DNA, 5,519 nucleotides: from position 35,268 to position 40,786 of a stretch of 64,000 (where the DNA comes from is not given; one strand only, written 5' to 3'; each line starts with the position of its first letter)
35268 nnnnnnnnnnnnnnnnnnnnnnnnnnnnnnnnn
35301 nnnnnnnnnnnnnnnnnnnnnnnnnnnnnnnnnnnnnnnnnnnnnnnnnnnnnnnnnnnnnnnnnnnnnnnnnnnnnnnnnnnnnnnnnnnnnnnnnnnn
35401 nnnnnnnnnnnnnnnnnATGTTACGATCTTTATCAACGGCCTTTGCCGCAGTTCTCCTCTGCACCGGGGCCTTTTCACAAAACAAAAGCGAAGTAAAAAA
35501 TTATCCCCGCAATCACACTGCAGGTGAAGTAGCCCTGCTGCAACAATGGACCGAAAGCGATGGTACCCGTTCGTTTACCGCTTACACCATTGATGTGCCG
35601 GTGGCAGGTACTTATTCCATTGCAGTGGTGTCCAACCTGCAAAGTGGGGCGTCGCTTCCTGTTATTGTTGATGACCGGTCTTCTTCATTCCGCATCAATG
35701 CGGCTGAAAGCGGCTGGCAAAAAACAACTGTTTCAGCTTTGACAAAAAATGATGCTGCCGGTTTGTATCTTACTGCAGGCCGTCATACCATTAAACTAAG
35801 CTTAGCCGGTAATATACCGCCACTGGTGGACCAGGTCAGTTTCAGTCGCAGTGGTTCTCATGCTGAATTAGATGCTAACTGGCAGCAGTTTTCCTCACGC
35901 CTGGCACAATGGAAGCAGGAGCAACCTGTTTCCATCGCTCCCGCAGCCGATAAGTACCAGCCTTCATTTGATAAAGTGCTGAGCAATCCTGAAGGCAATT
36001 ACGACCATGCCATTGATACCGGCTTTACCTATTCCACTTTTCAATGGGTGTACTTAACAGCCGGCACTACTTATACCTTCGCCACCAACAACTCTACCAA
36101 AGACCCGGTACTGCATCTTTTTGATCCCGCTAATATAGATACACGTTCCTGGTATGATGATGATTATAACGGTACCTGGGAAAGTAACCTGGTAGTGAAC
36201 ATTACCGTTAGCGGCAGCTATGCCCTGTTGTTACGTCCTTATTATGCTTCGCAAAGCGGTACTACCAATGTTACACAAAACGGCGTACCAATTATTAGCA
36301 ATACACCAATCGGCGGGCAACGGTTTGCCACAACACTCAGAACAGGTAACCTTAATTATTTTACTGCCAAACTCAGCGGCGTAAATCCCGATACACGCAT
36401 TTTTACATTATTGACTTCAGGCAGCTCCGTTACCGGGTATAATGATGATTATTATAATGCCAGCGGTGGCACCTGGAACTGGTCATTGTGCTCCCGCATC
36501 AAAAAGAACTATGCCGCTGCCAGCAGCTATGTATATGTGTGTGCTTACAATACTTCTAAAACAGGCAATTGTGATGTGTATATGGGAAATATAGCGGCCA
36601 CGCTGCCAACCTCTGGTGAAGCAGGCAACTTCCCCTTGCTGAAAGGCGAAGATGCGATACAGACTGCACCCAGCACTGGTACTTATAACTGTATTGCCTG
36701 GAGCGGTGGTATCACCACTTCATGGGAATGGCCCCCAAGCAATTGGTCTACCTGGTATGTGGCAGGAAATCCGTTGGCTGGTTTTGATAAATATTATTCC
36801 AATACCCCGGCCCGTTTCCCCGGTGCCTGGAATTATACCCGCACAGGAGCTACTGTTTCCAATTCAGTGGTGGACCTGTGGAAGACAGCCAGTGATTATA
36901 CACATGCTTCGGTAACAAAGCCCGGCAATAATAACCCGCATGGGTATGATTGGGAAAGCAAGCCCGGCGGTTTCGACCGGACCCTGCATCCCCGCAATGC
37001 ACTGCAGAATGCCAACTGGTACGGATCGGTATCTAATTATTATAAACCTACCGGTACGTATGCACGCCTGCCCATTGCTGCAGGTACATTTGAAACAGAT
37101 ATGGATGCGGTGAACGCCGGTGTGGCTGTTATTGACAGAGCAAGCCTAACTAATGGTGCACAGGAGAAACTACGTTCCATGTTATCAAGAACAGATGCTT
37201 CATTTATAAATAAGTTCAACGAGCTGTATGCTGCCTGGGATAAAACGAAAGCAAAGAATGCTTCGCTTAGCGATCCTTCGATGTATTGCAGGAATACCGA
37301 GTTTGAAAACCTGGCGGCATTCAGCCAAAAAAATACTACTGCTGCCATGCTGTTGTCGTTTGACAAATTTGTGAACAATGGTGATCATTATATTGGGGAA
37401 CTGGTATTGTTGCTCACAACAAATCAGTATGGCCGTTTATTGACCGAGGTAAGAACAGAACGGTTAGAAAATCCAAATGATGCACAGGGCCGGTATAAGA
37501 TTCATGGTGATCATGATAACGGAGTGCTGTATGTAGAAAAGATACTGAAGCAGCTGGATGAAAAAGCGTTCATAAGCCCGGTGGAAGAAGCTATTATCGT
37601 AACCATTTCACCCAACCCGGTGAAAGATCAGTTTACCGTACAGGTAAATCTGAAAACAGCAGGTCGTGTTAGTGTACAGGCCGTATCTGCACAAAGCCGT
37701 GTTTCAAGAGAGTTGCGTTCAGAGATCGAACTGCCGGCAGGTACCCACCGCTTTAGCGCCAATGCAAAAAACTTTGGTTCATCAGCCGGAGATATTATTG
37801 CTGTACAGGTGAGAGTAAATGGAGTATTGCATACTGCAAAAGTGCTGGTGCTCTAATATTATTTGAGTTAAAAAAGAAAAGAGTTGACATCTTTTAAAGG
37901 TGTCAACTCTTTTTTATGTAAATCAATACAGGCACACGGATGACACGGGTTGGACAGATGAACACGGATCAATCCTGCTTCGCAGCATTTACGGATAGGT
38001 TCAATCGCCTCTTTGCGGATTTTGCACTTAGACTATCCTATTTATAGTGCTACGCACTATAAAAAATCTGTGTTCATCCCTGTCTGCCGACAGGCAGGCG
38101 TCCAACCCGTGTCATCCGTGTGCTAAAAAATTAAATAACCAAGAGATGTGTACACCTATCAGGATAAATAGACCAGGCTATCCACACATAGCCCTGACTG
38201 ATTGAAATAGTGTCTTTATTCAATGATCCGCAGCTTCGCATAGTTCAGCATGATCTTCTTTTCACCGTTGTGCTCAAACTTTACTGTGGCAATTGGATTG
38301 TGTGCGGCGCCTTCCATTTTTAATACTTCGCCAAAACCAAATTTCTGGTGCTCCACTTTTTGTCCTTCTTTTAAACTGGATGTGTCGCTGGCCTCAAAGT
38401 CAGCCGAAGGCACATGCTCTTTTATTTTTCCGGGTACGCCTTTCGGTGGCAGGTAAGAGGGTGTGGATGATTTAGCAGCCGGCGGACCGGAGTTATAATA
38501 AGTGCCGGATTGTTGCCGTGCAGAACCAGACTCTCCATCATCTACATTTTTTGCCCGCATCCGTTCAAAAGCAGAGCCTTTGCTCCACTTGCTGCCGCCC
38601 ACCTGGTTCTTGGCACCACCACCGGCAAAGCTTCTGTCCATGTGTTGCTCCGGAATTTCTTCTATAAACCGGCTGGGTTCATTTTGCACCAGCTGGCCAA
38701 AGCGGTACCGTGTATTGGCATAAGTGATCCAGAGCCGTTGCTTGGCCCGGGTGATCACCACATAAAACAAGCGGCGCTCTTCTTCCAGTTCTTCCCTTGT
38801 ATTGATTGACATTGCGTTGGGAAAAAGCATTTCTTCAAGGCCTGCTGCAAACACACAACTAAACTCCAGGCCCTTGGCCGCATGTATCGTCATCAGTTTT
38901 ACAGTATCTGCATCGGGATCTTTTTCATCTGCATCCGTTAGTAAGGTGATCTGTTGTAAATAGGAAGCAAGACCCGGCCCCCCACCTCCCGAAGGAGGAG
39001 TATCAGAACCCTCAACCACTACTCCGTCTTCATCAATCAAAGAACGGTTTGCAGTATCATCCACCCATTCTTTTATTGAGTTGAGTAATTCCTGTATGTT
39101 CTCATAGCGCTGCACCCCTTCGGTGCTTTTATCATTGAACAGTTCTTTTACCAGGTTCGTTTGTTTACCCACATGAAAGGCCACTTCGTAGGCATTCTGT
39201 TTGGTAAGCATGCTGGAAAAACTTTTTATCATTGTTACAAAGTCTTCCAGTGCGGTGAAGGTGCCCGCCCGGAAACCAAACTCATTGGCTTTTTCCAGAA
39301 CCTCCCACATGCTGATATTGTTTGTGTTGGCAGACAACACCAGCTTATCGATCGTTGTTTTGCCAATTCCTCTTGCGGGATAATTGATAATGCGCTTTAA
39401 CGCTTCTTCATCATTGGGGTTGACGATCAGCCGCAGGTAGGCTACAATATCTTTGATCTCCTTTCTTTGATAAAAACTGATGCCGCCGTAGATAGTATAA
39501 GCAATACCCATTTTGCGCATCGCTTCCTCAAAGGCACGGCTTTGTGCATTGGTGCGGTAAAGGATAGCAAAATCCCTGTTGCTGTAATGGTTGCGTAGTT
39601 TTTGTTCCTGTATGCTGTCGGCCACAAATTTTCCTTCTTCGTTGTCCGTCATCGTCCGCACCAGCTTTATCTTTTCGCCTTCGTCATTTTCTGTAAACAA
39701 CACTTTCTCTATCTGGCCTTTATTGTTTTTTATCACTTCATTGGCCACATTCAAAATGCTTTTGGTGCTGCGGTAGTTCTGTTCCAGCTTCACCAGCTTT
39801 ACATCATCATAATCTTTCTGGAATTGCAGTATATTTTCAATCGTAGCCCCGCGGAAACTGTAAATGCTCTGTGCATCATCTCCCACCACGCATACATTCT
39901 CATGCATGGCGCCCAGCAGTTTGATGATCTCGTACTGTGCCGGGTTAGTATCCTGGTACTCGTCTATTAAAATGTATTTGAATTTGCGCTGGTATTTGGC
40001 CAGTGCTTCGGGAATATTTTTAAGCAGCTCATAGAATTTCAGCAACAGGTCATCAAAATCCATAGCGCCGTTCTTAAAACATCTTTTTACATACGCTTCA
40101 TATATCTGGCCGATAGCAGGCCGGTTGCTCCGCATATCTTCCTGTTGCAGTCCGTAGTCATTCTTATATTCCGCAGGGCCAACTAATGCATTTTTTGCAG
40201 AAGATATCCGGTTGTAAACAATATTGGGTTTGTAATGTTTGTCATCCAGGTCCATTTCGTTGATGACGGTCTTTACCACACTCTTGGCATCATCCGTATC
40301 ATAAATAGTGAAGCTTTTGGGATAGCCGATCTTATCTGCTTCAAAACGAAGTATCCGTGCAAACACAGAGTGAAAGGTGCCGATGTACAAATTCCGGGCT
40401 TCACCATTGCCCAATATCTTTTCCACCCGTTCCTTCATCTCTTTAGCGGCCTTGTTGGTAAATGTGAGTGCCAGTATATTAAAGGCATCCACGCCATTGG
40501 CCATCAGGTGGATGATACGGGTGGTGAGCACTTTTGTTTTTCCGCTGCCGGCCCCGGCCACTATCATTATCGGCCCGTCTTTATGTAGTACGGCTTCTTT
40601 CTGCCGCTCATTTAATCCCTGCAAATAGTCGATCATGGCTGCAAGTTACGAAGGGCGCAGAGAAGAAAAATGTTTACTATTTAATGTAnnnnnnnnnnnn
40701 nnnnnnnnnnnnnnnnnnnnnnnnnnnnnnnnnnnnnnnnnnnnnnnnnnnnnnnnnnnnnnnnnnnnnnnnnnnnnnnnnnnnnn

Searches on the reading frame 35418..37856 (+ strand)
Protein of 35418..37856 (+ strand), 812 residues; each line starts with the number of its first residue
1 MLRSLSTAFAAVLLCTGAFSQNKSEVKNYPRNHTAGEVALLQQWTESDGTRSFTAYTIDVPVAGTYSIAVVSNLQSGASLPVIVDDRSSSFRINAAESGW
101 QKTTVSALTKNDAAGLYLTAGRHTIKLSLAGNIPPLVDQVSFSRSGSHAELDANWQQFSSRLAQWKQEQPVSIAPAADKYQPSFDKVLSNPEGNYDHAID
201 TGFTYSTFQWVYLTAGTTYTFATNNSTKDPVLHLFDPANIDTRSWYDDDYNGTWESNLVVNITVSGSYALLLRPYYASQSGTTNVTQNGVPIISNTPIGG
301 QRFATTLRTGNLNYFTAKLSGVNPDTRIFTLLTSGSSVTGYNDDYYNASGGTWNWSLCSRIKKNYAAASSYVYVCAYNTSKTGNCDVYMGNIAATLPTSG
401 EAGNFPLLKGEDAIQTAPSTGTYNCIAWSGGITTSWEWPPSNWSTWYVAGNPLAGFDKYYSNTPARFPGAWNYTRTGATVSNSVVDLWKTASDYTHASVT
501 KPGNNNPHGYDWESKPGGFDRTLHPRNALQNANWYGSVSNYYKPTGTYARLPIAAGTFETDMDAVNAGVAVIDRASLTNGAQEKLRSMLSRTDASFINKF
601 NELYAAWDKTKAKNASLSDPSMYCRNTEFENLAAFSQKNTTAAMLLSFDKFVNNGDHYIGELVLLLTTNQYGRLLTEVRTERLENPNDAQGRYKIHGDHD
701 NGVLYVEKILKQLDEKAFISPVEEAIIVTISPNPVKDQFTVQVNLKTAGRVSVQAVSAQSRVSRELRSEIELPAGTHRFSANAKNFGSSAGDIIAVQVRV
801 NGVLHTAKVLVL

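Call 24: search_protein_families(library=pfam, proteins=[window:35418-37856:+], max_evalue=0.001)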
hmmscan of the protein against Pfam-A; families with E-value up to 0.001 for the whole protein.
window:35418-37856:+ (812 aa): 1 family
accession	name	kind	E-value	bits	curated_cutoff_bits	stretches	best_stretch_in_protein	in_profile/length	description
PF24738.1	DUF7689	-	6.9e-19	69.1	22.6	1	416-543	3-118/118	Domain of unknown function (DUF7689)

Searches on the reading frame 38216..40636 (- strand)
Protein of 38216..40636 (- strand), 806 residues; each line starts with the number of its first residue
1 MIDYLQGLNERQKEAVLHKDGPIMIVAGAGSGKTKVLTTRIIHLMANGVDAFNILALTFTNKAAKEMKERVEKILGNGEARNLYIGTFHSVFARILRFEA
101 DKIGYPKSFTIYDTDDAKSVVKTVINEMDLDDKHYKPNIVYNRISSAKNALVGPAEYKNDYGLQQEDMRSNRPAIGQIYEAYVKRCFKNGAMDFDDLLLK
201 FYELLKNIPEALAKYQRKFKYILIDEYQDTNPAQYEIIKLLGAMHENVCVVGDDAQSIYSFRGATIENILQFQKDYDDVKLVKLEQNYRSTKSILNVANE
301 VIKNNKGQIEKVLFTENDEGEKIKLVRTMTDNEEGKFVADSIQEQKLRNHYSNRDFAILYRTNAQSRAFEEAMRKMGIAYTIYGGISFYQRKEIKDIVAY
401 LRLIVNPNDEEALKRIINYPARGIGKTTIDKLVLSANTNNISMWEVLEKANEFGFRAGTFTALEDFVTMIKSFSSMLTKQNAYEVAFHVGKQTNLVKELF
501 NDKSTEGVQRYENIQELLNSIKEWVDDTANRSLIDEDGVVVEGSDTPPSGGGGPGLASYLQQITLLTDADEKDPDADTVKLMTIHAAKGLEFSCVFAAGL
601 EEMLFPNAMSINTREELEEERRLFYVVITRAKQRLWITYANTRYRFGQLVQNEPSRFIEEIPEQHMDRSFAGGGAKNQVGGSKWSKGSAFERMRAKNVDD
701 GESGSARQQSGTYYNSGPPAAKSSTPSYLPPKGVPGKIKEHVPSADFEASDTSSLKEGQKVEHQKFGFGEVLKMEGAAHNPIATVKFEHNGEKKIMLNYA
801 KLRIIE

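Call 23: search_protein_families(library=pfam, proteins=[window:38216-40636:-], max_evalue=0.001)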
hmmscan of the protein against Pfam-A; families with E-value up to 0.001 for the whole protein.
window:38216-40636:- (806 aa): 9 families
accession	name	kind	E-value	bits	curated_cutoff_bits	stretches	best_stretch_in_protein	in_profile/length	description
PF00580.27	UvrD-helicase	-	1.2e-89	301.1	23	1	8-276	1-270/271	UvrD/REP helicase N-terminal domain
PF13361.12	UvrD_C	-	9.5e-82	275.6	25.6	1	282-641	1-349/350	UvrD-like helicase C-terminal domain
PF13245.12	AAA_19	-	4.8e-24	85.5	25.1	1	12-262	1-134/134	AAA domain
PF13538.12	UvrD_C_2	-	7.3e-10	39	27.4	1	581-637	4-51/52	UvrD-like helicase C-terminal domain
PF13604.12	AAA_30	-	8.2e-09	35.9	27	1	8-71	2-66/191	AAA domain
PF01443.25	Viral_helicase1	-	8.6e-07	29.4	21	0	208-309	50-146/228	Viral superfamily 1 RNA helicase core domain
PF21196.3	PcrA_UvrD_tudor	-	9.5e-07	29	23.9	1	758-800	2-44/48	PcrA/UvrD tudor domain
PF13087.12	AAA_12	-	7e-05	22.9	27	0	557-637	116-190/195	AAA domain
PF04851.21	ResIII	-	0.00016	22.1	22.5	0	14-80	17-82/164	Type III restriction enzyme, res subunit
